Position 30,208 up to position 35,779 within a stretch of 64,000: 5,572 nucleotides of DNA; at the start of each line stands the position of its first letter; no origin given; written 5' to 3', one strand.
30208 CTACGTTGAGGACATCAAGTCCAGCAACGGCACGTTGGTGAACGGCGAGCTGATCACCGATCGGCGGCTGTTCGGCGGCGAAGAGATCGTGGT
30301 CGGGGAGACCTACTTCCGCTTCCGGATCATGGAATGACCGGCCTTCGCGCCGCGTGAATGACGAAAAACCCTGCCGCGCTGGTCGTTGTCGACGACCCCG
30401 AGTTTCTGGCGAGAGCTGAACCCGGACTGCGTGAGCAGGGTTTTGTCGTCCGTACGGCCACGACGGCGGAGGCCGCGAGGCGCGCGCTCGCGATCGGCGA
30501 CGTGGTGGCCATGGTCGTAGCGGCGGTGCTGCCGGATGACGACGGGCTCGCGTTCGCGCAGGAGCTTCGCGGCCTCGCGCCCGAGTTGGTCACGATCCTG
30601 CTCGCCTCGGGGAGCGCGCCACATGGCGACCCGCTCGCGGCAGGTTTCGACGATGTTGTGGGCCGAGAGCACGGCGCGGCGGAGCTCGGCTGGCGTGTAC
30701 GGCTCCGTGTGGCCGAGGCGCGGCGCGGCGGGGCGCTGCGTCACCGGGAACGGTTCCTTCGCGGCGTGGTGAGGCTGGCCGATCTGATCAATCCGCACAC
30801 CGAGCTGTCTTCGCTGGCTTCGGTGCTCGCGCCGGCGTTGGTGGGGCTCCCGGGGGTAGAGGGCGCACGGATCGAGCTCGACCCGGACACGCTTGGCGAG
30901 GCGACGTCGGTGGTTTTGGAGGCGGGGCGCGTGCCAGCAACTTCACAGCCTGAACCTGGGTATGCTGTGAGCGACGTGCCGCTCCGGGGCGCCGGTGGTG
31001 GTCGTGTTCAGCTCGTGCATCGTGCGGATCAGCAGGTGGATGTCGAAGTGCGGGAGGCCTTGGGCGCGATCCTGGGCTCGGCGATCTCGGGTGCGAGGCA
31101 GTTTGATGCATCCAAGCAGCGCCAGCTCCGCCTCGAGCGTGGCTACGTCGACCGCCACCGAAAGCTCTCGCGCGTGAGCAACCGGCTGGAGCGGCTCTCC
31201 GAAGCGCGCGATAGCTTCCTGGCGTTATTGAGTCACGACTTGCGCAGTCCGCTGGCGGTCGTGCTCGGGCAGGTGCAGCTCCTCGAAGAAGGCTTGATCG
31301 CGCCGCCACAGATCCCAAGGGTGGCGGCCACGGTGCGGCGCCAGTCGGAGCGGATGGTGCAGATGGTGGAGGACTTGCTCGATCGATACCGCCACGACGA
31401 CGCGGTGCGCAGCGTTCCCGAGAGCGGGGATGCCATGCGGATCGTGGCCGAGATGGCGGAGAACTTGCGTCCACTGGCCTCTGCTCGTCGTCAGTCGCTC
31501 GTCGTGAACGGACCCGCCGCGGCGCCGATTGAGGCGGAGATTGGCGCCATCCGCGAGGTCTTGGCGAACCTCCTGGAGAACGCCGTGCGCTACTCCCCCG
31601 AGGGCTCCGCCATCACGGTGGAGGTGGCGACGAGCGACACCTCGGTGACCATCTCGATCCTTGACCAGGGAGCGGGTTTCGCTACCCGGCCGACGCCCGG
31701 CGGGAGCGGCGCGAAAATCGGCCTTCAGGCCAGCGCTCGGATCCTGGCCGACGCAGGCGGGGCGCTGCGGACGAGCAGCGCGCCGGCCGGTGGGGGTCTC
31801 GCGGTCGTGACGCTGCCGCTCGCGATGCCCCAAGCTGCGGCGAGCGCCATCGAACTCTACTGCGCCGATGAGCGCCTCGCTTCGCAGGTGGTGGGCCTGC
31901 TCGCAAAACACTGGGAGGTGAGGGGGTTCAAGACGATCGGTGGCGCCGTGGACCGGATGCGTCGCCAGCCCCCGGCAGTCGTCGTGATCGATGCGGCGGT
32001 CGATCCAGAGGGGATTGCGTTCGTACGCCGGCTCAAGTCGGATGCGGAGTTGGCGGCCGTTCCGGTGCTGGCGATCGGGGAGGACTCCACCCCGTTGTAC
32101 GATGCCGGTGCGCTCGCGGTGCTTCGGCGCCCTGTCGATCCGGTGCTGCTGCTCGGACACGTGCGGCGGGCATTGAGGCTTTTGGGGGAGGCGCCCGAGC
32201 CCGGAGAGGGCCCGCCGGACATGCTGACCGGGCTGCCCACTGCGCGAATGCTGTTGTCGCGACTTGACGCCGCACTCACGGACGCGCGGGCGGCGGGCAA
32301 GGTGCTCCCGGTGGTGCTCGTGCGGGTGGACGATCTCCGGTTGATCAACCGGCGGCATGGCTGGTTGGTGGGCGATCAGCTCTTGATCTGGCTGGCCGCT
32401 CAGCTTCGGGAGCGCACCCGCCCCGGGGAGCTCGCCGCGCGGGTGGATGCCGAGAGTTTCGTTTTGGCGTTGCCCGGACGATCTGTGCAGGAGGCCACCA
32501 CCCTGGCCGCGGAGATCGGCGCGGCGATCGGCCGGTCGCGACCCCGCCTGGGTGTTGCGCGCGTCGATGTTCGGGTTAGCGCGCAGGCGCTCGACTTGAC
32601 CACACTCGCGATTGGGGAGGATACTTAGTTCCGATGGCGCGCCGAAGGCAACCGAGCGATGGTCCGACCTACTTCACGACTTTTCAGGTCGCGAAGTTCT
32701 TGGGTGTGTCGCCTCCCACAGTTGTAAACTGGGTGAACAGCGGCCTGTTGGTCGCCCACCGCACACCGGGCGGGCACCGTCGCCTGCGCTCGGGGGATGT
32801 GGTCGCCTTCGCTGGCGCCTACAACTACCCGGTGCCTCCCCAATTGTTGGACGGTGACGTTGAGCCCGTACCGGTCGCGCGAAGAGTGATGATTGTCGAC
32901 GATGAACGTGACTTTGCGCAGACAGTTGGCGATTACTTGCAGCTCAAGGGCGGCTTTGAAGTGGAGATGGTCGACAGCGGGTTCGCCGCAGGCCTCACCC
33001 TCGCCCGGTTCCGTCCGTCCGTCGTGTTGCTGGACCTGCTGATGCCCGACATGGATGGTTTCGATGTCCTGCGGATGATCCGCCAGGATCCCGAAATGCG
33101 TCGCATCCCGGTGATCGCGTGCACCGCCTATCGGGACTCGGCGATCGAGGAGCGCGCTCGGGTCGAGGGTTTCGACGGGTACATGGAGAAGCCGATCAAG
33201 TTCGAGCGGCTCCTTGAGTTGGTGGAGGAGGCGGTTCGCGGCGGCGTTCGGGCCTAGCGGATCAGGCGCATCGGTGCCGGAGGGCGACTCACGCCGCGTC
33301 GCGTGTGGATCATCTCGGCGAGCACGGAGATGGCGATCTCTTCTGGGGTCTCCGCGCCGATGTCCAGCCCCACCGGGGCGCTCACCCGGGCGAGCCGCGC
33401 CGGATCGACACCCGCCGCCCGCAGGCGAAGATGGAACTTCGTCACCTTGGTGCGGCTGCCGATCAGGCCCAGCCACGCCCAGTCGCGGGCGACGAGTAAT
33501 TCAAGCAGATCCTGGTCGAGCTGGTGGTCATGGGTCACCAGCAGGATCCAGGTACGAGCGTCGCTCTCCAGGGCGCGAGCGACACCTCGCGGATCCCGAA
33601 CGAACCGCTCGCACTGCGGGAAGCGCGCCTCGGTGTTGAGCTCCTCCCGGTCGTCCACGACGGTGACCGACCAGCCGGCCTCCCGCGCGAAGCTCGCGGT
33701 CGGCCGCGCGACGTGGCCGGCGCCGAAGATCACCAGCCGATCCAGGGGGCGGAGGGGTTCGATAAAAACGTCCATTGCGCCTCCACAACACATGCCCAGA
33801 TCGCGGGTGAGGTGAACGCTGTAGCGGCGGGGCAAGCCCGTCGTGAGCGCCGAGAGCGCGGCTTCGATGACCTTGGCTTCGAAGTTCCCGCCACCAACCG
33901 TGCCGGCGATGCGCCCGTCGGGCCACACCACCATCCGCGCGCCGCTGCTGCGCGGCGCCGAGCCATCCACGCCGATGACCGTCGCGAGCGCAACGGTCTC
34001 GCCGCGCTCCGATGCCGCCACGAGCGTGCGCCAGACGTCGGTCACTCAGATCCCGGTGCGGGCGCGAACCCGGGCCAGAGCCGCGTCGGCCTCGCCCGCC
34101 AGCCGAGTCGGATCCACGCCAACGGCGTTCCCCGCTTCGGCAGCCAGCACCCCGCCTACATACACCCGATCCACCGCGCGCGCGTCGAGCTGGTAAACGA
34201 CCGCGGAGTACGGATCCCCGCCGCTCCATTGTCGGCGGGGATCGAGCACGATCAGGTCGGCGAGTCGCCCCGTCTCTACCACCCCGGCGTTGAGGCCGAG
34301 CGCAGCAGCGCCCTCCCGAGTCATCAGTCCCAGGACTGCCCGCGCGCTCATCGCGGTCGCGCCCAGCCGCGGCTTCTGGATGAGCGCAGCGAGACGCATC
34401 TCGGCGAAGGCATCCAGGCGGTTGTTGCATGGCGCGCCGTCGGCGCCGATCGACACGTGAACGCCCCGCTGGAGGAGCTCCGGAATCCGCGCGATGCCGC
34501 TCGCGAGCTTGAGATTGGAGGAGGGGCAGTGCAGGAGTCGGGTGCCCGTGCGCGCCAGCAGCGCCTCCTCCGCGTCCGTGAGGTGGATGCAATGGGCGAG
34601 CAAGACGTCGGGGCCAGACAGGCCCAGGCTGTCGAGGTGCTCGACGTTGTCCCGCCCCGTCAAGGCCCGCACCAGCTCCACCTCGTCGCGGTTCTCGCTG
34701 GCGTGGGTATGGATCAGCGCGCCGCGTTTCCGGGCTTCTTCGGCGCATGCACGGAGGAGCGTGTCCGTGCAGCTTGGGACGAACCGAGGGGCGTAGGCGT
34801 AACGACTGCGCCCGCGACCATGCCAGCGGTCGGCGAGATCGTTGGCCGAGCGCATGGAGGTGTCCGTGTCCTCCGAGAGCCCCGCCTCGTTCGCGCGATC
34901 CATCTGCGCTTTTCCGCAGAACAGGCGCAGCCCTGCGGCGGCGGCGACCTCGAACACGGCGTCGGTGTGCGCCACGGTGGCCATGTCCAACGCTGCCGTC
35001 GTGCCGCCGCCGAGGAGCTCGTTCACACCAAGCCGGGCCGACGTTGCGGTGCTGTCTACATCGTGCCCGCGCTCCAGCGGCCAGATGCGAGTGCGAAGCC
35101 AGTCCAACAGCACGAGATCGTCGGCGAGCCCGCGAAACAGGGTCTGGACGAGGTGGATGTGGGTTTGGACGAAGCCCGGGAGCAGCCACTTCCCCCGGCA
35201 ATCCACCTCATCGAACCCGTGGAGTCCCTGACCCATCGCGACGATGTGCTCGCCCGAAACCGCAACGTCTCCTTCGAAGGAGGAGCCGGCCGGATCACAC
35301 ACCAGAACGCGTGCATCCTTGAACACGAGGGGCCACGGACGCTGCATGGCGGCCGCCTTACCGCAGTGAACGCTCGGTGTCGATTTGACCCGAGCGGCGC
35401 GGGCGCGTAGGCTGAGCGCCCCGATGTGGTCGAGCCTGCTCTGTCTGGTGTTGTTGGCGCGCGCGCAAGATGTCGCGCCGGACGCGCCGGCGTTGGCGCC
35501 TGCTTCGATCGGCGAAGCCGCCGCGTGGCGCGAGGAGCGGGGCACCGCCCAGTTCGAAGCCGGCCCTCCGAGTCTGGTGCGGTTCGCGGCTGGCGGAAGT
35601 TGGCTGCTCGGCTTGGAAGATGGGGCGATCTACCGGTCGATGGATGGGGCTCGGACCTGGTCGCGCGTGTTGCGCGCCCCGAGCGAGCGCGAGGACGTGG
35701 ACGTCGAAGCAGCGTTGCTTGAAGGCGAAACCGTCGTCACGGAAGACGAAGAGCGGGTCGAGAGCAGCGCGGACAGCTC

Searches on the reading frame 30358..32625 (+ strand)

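Call 39: search_protein_families(library=pfam, proteins=[window:30358-32625:+], max_evalue=0.0001)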
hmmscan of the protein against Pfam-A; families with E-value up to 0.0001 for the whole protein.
window:30358-32625:+ (756 aa): 4 families
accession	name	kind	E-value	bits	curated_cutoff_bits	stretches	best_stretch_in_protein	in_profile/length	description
PF00990.26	GGDEF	-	1e-16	61.6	23.8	1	621-725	4-108/161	Diguanylate cyclase, GGDEF domain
PF00512.31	HisKA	-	1.2e-14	54.5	26.9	1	284-347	2-64/66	His Kinase A (phospho-acceptor) domain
PF02518.31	HATPase_c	-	2e-11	44.8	26.4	1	397-489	5-110/111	Histidine kinase-, DNA gyrase B-, and HSP90-like ATPase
PF00072.30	Response_reg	-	3.1e-09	37.4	30.2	1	8-84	2-78/111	Response regulator receiver domain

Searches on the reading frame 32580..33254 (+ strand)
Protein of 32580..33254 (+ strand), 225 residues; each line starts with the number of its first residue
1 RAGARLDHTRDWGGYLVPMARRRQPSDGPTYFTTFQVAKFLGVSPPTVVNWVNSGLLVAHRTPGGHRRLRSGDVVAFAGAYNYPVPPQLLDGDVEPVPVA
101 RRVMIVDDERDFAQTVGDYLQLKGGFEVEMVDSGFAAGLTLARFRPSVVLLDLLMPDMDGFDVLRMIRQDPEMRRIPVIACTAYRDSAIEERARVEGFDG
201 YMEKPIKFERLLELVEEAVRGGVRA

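Call 39: search_protein_families(library=pfam, proteins=[window:32580-33254:+], max_evalue=0.0001)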
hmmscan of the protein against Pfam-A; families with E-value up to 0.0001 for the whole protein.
window:32580-33254:+ (225 aa): 3 families
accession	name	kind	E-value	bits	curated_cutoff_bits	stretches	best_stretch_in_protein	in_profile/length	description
PF00072.30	Response_reg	-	2e-23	83.1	30.2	1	103-215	1-110/111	Response regulator receiver domain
PF12728.13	HTH_17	-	1.6e-11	44.7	27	1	31-78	1-47/51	Helix-turn-helix domain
PF00376.29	MerR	-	3.3e-08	33.6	28.2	1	36-68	4-37/38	MerR family regulatory protein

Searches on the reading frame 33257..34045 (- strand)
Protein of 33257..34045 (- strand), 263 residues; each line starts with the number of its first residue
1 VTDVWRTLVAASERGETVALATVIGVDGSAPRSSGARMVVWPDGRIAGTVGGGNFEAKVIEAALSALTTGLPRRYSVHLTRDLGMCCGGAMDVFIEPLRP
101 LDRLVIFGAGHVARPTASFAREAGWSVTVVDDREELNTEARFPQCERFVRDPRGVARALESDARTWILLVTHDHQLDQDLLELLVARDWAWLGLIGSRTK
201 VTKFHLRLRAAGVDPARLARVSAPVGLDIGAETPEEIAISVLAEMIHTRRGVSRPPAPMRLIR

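Call 39: search_protein_families(library=pfam, proteins=[window:33257-34045:-], max_evalue=0.0001)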
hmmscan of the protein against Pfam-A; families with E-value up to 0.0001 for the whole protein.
window:33257-34045:- (263 aa): 2 families
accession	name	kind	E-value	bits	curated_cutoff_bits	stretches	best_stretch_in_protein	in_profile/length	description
PF13478.12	XdhC_C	-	7.7e-44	149.7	29.7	1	104-245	1-125/125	XdhC Rossmann domain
PF02625.21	XdhC_CoxI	-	3.8e-24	84.8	24.3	1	13-74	3-64/68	XdhC and CoxI family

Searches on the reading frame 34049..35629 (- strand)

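Call 39: search_protein_families(library=pfam, proteins=[window:34049-35629:-], max_evalue=0.0001)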
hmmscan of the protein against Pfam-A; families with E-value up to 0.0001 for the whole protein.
window:34049-35629:- (527 aa): 2 families
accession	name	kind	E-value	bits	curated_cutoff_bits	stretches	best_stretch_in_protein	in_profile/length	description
PF01979.26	Amidohydro_1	-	6.6e-66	223.3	25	1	149-494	2-343/345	Amidohydrolase family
PF07969.17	Amidohydro_3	-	1.2e-15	58.4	29.7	1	195-494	158-469/472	Amidohydrolase family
